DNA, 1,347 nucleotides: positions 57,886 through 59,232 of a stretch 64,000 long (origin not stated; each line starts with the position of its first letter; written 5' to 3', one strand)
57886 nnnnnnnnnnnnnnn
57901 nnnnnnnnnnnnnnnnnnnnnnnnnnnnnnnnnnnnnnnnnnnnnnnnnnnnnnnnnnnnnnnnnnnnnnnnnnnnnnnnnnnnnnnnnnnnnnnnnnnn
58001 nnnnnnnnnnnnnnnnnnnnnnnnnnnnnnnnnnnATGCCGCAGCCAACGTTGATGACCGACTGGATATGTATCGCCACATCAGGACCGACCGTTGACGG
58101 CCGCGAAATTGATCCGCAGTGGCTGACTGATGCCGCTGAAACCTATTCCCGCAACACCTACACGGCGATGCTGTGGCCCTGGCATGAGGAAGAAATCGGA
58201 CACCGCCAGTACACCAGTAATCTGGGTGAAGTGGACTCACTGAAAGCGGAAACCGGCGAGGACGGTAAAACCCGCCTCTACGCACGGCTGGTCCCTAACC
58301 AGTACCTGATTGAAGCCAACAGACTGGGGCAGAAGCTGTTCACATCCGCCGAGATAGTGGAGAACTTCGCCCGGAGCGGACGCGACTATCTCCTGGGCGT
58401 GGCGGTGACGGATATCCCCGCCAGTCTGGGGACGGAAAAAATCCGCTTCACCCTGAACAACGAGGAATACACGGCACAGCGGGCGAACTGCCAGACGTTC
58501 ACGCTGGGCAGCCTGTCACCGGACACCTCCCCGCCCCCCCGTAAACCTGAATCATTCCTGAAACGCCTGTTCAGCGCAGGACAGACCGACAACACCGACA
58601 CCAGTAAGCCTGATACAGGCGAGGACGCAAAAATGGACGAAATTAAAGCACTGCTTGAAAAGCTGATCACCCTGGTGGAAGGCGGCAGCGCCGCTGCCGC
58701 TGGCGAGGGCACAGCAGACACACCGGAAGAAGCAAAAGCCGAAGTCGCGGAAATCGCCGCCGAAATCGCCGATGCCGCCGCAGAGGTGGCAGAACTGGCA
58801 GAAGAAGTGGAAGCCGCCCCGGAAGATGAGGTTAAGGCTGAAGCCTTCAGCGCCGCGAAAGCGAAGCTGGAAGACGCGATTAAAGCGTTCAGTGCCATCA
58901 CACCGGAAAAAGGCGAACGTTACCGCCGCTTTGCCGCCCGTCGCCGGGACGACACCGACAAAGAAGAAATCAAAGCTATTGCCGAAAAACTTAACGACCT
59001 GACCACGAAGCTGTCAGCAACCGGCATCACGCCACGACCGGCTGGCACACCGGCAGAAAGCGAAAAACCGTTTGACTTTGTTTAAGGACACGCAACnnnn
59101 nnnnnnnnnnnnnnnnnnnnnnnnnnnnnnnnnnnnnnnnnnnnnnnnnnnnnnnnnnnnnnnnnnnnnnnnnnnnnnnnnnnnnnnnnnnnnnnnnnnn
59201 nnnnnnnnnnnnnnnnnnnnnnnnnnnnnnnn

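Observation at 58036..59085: Scaffold protein with a long Ala/Glu-rich low-complexity C-terminal half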

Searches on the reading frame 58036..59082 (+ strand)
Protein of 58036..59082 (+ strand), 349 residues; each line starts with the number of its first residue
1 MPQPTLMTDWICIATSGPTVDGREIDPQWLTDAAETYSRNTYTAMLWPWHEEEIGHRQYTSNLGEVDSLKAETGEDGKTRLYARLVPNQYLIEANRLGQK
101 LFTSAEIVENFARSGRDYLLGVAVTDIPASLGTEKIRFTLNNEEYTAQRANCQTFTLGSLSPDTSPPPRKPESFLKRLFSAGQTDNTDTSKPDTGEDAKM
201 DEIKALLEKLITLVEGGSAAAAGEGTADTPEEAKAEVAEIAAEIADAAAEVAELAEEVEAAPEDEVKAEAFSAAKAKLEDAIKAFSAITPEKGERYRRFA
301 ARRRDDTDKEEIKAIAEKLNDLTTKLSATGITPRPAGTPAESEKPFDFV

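Call 5: search_protein_families(library=pfam, proteins=[window:58036-59082:+], max_evalue=0.01)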
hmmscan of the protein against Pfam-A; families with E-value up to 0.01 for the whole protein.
window:58036-59082:+ (349 aa): 1 family
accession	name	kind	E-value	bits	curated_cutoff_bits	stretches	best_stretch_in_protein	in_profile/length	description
PF05929.16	Phage_GPO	-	2.7e-44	152.3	33.6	1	9-266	2-252/268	Phage capsid scaffolding protein (GPO) serine peptidase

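Call 6: search_protein_families(library=phrogs, proteins=[window:58036-59082:+], max_evalue=0.01)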
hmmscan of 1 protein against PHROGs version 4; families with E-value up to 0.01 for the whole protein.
window:58036-59082:+ (349 aa): 3 families
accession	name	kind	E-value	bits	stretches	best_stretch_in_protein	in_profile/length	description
phrog_73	-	head and packaging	4.3e-67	227.8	1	4-343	5-280/287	head scaffolding protein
phrog_11933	-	head and packaging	1.9e-32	113.1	1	6-144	4-146/198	head maturation protease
phrog_18337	-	unknown function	0.00027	21.7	1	12-46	32-66/87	-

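Call 7: search_dna_similar(query=window:58036-59082:+, collection=phages, mode=protein, max_rows=60, rows=spread)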
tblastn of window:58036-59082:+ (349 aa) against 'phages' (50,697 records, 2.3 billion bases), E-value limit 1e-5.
Records with a match: 504; places in all: 504; records where one place covers at least 80% of the query: 0.
Best place of each record, by identity: <60% 504.
By first word of the organism name: Klebsiella 82; Burkholderia 80; Escherichia 58; Ralstonia 52; Yersinia 46; Vibrio 31; Salmonella 30; Peduovirus 19; Enterobacteria 18; Pseudomonas 16; and 26 more.
By host as written in the record: Klebsiella pneumoniae 55; - 53; Ralstonia solanacearum 45; Escherichia coli 35; Burkholderia pseudomallei 31; Yersinia pestis EV76-CN 26; Burkholderia sp. 20; Yersinia enterocolitica 10; and 138 more.
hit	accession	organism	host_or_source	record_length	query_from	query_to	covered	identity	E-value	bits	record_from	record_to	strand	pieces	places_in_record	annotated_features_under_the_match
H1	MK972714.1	Salmonella phage SW3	Salmonella sp.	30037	1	214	61%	58.9%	3e-73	251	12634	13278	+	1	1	capsid scaffolding protein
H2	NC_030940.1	Pseudomonas phage phi3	Pseudomonas aeruginosa WH-SGI-V-07174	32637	1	214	61%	37.4%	3e-27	119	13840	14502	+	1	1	head scaffolding protein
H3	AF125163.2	Bacteriophage K139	Vibrio cholerae O139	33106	8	207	57%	37.9%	3e-31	130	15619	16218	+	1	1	orf17: orf17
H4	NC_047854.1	Cronobacter phage ESSI-2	Cronobacter sakazakii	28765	1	139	40%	53.9%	2e-39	154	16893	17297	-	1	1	head scaffolding protein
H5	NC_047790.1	Pseudoalteromonas phage C5a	Pseudoalteromonas sp. RHS-str. 402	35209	10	210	58%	36.2%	4e-30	127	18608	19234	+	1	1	head scaffolding protein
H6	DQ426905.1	Mannheimia phage phiMhaA1-BAA410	Mannheimia haemolytica strain ATCC ...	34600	3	212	60%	34.6%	1e-24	110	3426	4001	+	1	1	capsid scaffolding protein O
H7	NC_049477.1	Vibrio phage vB_ValM-yong1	Vibrio alginolyticus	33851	1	146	42%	48.6%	6e-31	129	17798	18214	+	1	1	head scaffolding protein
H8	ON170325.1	Ralstonia phage YO191_4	Ralstonia solanacearum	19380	8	212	59%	33.8%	3e-17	89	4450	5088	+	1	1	record has no annotation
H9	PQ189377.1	Vibrio phage 10N.286.55.E6_PE002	Vibrio cyclitrophicus 10N.286.55.E6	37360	8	139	38%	52.3%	2e-34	139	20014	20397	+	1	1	hypothetical protein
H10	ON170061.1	Ralstonia phage YO023_2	Ralstonia solanacearum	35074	8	214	59%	33.2%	8e-17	87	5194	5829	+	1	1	record has no annotation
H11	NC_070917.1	Yersinia phage vB_YenM_324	Yersinia enterocolitica 324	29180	1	139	40%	48.9%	8e-32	132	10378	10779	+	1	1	head maturation protease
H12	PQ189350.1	Vibrio phage 10N.286.54.E4_PE001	Vibrio cyclitrophicus 10N.286.54.E4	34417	8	146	40%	48.9%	6e-33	135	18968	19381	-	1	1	hypothetical protein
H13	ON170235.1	Ralstonia phage YO137_2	Ralstonia solanacearum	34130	8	214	59%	32.7%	4e-16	86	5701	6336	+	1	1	record has no annotation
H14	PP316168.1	Ralstonia phage RS-AB1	Ralstonia solanacearum and Ralstonia ...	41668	8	180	50%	38.7%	8e-19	94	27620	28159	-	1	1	head scaffolding protein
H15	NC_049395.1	Escherichia phage ESSI2_ev015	-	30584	6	132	36%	48.0%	4e-27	118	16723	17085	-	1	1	head scaffolding protein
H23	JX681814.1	Burkholderia phage phiX216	Burkholderia pseudomallei environmental ...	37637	8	146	40%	41.3%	2e-17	89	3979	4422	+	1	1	O capsid scaffolding protein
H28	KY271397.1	Klebsiella phage 3LV2017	Klebsiella pneumoniae KH43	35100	13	156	41%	37.7%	5e-20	97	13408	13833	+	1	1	capsid scaffolding protein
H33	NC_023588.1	Stenotrophomonas phage Smp131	Stenotrophomonas maltophilia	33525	8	144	39%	39.0%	1e-16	87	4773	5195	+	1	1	O: head scaffolding protein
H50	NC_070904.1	Peduovirus P2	-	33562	7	139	38%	39.1%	8e-18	91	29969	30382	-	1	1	head maturation protease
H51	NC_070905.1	Peduovirus P2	-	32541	7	139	38%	39.1%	9e-18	91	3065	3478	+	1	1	head maturation protease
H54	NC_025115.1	Ralstonia phage RSY1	Ralstonia solanacearum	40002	8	139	38%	39.4%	3e-16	86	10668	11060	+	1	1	head scaffolding protein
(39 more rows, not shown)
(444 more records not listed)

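Call 8: find_homologous_proteins(query=window:58036-59082:+, max_evalue=0.00001)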
Query window:58036-59082:+ (349 aa): 140 proteins with E <= 0.00001 among 8000 candidates; the best 120 are listed.
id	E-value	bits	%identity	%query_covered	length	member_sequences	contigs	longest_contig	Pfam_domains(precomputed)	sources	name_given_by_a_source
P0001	2.7e-205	699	92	100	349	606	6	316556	PF05929.17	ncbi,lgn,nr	ncbi:GPO family capsid scaffolding protein [Escherichia coli]|nr:phage capsid protein [Escherichia c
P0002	7.3e-167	573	91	84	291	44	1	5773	PF05929.17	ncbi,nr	ncbi:phage capsid protein, partial [Escherichia coli]|nr:phage capsid protein [Escherichia coli]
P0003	3.3e-163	561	76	98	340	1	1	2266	PF05929.17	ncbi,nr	ncbi:GPO family capsid scaffolding protein [Escherichia coli]|nr:GPO family capsid scaffolding prote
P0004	4.5e-152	524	68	100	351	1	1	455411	PF05929.17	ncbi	-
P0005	1.2e-132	460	79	77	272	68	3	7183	PF05929.17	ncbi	ncbi:GPO family capsid scaffolding protein, partial [Escherichia coli]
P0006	4.3e-130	452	91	63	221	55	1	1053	PF05929.17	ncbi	ncbi:GPO family capsid scaffolding protein, partial [Escherichia coli]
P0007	5.8e-110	386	55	100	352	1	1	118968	PF05929.17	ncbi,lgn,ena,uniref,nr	ncbi:GPO family capsid scaffolding protein [Cedecea davisae]|uniref:GPO family capsid scaffolding pr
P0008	9.2e-110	385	56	100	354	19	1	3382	PF05929.17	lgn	-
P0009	1.8e-109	384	57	100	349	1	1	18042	PF05929.17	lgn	-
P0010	5.4e-109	383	56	100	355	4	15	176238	PF05929.17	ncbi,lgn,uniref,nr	ncbi:GPO family capsid scaffolding protein [Salmonella enterica]|uniref:Phage capsid protein n=2 Tax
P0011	8.9e-108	379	56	100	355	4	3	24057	PF05929.17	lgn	-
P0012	1.2e-107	378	57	100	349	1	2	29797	PF05929.17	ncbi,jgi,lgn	-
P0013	2.6e-107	377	55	100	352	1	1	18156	PF05929.17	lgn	-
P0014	3.1e-107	377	55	100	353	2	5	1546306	PF05929.17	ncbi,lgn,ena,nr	ncbi:TPA: GPO family capsid scaffolding protein [Enterobacter cloacae]|nr:GPO family capsid scaffold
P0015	4.0e-107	377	56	100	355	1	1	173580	PF05929.17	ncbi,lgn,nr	ncbi:GPO family capsid scaffolding protein [Salmonella enterica]|nr:GPO family capsid scaffolding pr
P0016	7.9e-107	376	55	100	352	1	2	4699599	PF05929.17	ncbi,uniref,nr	ncbi:GPO family capsid scaffolding protein [Mixta intestinalis]|uniref:Phage capsid protein n=1 Tax=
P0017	2.2e-106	374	56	100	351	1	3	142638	PF05929.17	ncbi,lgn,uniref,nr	ncbi:MAG: GPO family capsid scaffolding protein [Rouxiella aceris]|uniref:GPO family capsid scaffold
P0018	4.8e-106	373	57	100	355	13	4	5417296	PF05929.17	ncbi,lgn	ncbi:GPO family capsid scaffolding protein [Citrobacter farmeri]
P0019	5.7e-106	373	54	100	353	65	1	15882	PF05929.17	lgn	-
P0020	1.3e-105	372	56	100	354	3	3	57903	PF05929.17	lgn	-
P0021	1.3e-105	372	54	100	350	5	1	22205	PF05929.17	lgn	-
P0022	2.1e-105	371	54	100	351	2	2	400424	PF05929.17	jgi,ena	-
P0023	7.6e-105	369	54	100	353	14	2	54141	PF05929.17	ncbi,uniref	ncbi:GPO family capsid scaffolding protein [Enterobacter cloacae]|uniref:GPO family capsid scaffoldi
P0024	1.4e-104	368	54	100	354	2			PF05929.17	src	-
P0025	1.7e-104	368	56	100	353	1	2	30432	PF05929.17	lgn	-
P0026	1.8e-104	368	55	100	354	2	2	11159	PF05929.17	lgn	-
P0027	2.7e-104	367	56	100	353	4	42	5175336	PF05929.17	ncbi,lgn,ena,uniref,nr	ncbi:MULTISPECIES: GPO family capsid scaffolding protein [Citrobacter]|uniref:GPO family capsid scaf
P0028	3.6e-104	367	55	100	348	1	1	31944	PF05929.17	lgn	-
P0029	6.6e-104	366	54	100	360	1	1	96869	PF05929.17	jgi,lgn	jgi:hypothetical protein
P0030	7.6e-104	366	55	100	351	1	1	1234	PF05929.17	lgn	-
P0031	1.3e-103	365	54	100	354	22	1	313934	PF05929.17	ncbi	ncbi:GPO family capsid scaffolding protein [Lelliottia amnigena]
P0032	1.6e-103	365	53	100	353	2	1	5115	PF05929.17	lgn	-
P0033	2.8e-103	364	55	100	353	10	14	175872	PF05929.17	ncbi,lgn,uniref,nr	ncbi:TPA: GPO family capsid scaffolding protein [Salmonella enterica]|uniref:GPO family capsid scaff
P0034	4.7e-103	363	53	100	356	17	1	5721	PF05929.17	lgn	-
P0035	4.9e-103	363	52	100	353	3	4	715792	PF05929.17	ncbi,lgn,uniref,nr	ncbi:GPO family capsid scaffolding protein [Enterobacter hormaechei]|uniref:GPO family capsid scaffo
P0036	1.4e-102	362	55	100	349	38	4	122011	PF05929.17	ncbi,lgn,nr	ncbi:phage capsid protein [Salmonella enterica]|nr:phage capsid protein [Salmonella enterica] EEK313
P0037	1.6e-102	361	55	100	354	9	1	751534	PF05929.17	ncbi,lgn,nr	ncbi:TPA: GPO family capsid scaffolding protein [Citrobacter koseri]|nr:GPO family capsid scaffoldin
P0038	2.0e-102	361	54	100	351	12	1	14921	PF05929.17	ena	-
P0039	2.5e-102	361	54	100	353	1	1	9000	PF05929.17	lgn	-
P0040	3.5e-102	360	54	100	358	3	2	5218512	PF05929.17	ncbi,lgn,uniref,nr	ncbi:GPO family capsid scaffolding protein [Serratia marcescens]|uniref:GPO family capsid scaffoldin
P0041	3.9e-102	360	53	100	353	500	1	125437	PF05929.17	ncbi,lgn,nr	ncbi:phage capsid protein [Escherichia coli]|nr:phage capsid protein [Escherichia coli]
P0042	8.0e-102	359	54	100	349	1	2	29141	PF05929.17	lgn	-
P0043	1.1e-101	359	55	100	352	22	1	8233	PF05929.17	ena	-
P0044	1.1e-101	359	52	100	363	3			PF05929.17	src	-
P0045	1.4e-101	358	53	100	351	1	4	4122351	PF05929.17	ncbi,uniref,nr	ncbi:GPO family capsid scaffolding protein [Erwinia pyrifoliae]|uniref:GPO family capsid scaffolding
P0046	1.4e-101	358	54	100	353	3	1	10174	PF05929.17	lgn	-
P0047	1.7e-101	358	53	100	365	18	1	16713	PF05929.17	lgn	-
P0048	2.6e-101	357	53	100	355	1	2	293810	PF05929.17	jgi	jgi:hypothetical protein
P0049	3.3e-101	357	54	100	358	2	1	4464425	PF05929.17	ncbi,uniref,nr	ncbi:GPO family capsid scaffolding protein [Pectobacterium aquaticum]|uniref:GPO family capsid scaff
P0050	5.9e-101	356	59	84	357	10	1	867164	PF05929.17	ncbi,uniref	ncbi:GPO family capsid scaffolding protein [Pectobacterium versatile]|uniref:GPO family capsid scaff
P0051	3.5e-99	350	58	84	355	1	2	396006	PF05929.17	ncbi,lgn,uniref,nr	ncbi:hypothetical protein PEC730217_01540 [Pectobacterium carotovorum subsp. carotovorum]|uniref:GPO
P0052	4.7e-99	350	53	100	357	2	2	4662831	PF05929.17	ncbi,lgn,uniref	ncbi:MAG: GPO family capsid scaffolding protein [Ewingella sp.]|uniref:GPO family capsid scaffolding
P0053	1.2e-98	349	53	100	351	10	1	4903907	PF05929.17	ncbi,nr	ncbi:GPO family capsid scaffolding protein [Erwinia aphidicola]|nr:GPO family capsid scaffolding pro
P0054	2.7e-98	348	52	100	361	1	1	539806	PF05929.17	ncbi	ncbi:GPO family capsid scaffolding protein [Serratia marcescens]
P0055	3.6e-98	347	51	100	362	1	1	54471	PF05929.17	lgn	-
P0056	5.3e-98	347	52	100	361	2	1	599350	PF05929.17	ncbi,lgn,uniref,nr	ncbi:GPO family capsid scaffolding protein [Serratia proteamaculans]|uniref:GPO family capsid scaffo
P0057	1.9e-97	345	52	99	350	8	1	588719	PF05929.17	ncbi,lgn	ncbi:TPA: GPO family capsid scaffolding protein [Serratia fonticola]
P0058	2.6e-97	344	52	100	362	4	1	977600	PF05929.17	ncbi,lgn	ncbi:TPA: GPO family capsid scaffolding protein [Serratia marcescens]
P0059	6.2e-97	343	52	100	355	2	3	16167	PF05929.17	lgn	-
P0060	6.6e-97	343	51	100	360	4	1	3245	PF05929.17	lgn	-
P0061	2.7e-96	341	50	100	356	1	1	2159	PF05929.17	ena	-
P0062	7.1e-96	340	52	100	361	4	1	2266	PF05929.17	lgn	-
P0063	3.2e-95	337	51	99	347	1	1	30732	PF05929.17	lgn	-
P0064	3.5e-95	337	50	100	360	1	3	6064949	PF05929.17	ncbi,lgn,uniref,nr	ncbi:GPO family capsid scaffolding protein [Serratia sp. JSRIV002]|uniref:GPO family capsid scaffold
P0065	3.9e-95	337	52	100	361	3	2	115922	PF05929.17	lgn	-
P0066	4.4e-95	337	51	100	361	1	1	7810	PF05929.17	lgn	-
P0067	1.1e-93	332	50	100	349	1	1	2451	PF05929.17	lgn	-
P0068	1.3e-93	332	51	99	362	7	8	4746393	PF05929.17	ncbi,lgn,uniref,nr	ncbi:phage capsid scaffolding (GPO) serine peptidase family protein [Yersinia pseudotuberculosis IP 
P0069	3.4e-93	331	49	100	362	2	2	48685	PF05929.17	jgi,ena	-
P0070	6.2e-93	330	51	100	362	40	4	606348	PF05929.17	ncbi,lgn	ncbi:TPA: GPO family capsid scaffolding protein [Yersinia enterocolitica]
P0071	6.3e-93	330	59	78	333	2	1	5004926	PF05929.17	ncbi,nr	ncbi:phage capsid protein [Pectobacterium atrosepticum]|nr:phage capsid protein [Pectobacterium atro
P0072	8.4e-92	326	51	100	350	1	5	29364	PF05929.17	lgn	-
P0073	6.1e-91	323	50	100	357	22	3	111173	PF05929.17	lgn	-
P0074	8.4e-91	323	50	100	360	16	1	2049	PF05929.17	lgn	-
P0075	2.1e-90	322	50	100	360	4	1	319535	PF05929.17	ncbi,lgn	ncbi:TPA: GPO family capsid scaffolding protein [Serratia liquefaciens]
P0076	4.3e-90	321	50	100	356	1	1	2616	PF05929.17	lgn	-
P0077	5.8e-90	320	50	100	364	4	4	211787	PF05929.17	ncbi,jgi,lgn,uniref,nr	ncbi:GPO family capsid scaffolding protein [Serratia fonticola]|jgi:hypothetical protein|uniref:GPO 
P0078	7.4e-90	320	51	100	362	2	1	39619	PF05929.17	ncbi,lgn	-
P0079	8.8e-90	320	50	99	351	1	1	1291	PF05929.17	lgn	-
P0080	1.3e-89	319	50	99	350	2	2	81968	PF05929.17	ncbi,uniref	ncbi:GPO family capsid scaffolding protein [Serratia quinivorans]|uniref:GPO family capsid scaffoldi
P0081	2.4e-89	318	47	100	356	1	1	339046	PF05929.17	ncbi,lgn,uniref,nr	ncbi:GPO family capsid scaffolding protein [Erwinia psidii]|uniref:Phage capsid protein n=1 Tax=Erwi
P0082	4.2e-89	317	50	99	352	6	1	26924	PF05929.17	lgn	-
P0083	7.8e-89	316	50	99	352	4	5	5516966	PF05929.17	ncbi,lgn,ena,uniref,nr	ncbi:GPO family capsid scaffolding protein [Serratia liquefaciens]|uniref:GPO family capsid scaffold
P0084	2.5e-88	315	48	100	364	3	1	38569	PF05929.17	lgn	-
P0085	2.7e-88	315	49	100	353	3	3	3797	PF05929.17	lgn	-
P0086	1.1e-87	313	57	82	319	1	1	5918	PF05929.17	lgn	-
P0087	1.2e-83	299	47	100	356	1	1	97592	PF05929.17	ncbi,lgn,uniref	ncbi:GPO family capsid scaffolding protein [Edaphovirga cremea]|uniref:GPO family capsid scaffolding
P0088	1.7e-83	299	47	99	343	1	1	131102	PF05929.17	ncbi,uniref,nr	ncbi:GPO family capsid scaffolding protein [Photorhabdus tasmaniensis]|uniref:Phage capsid protein n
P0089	4.1e-77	278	43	99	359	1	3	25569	PF05929.17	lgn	-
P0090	1.9e-74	269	59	64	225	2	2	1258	PF05929.17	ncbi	ncbi:GPO family capsid scaffolding protein, partial [Salmonella enterica]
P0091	2.3e-73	266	58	64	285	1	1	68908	PF05929.17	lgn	-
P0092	2.1e-70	256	42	96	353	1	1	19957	PF05929.17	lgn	-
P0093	4.3e-69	252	42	96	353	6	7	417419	PF05929.17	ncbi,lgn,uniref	ncbi:GPO family capsid scaffolding protein [Providencia sp.]|uniref:GPO family capsid scaffolding pr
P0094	1.6e-68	250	43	96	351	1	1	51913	PF05929.17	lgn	-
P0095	1.6e-68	250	53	78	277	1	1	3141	PF05929.17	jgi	jgi:hypothetical protein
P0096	7.7e-65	238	43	85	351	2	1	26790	PF05929.17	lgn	-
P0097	1.4e-63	233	50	67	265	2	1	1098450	PF05929.17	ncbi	-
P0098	4.2e-63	232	63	51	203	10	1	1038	PF05929.17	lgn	-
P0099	7.1e-63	231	59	52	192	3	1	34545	PF05929.17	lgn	-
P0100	8.9e-63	231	38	99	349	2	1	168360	PF05929.17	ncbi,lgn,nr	ncbi:TPA: GPO family capsid scaffolding protein [Klebsiella michiganensis]|nr:GPO family capsid scaf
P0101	1.7e-62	230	44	83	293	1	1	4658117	PF05929.17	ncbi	ncbi:GPO family capsid scaffolding protein [Providencia hangzhouensis]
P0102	3.1e-59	219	39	89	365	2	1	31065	PF05929.17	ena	-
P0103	1.1e-58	217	42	88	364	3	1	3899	PF05929.17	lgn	-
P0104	1.5e-58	217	40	100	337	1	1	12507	PF05929.17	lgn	-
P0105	1.4e-57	214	39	89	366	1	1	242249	PF05929.17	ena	-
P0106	1.2e-48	184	50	66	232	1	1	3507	PF05929.17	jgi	-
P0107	1.7e-42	164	50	50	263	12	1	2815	PF05929.17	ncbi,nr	ncbi:TPA: capsid protein, partial [Escherichia coli]|nr:capsid protein [Escherichia coli]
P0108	1.4e-39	155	54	39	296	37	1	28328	PF05929.17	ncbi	-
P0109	4.3e-39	153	56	38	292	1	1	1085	PF05929.17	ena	-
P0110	1.4e-38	151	55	38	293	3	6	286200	PF05929.17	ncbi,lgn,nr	ncbi:TPA: GPO family capsid scaffolding protein [Escherichia coli]|nr:GPO family capsid scaffolding 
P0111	6.3e-37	146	55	41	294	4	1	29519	PF05929.17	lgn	-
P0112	1.4e-36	145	54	41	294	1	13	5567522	PF05929.17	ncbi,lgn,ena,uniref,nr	ncbi:GPO family capsid scaffolding protein [Serratia proteamaculans]|uniref:GPO family capsid scaffo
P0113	2.8e-36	144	56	41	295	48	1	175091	PF05929.17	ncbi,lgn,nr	ncbi:TPA: phage capsid protein [Serratia marcescens]|nr:phage capsid protein [Serratia marcescens]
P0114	3.3e-36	144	53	41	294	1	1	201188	PF05929.17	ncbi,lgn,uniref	ncbi:GPO family capsid scaffolding protein [Serratia proteamaculans]|uniref:GPO family capsid scaffo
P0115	3.5e-36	143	54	41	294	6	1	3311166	PF05929.17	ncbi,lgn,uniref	ncbi:GPO family capsid scaffolding protein [Serratia quinivorans]|uniref:GPO family capsid scaffoldi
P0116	3.7e-36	143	54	41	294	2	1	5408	PF05929.17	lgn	-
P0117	3.9e-36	143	57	38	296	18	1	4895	PF05929.17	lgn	-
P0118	4.3e-35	140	57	38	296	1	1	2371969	PF05929.17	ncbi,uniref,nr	ncbi:GPO family capsid scaffolding protein [Klebsiella quasipneumoniae]|uniref:GPO family capsid sca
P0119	5.5e-35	140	57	38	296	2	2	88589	PF05929.17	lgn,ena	-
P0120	9.7e-35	139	56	40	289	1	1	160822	PF05929.17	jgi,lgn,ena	-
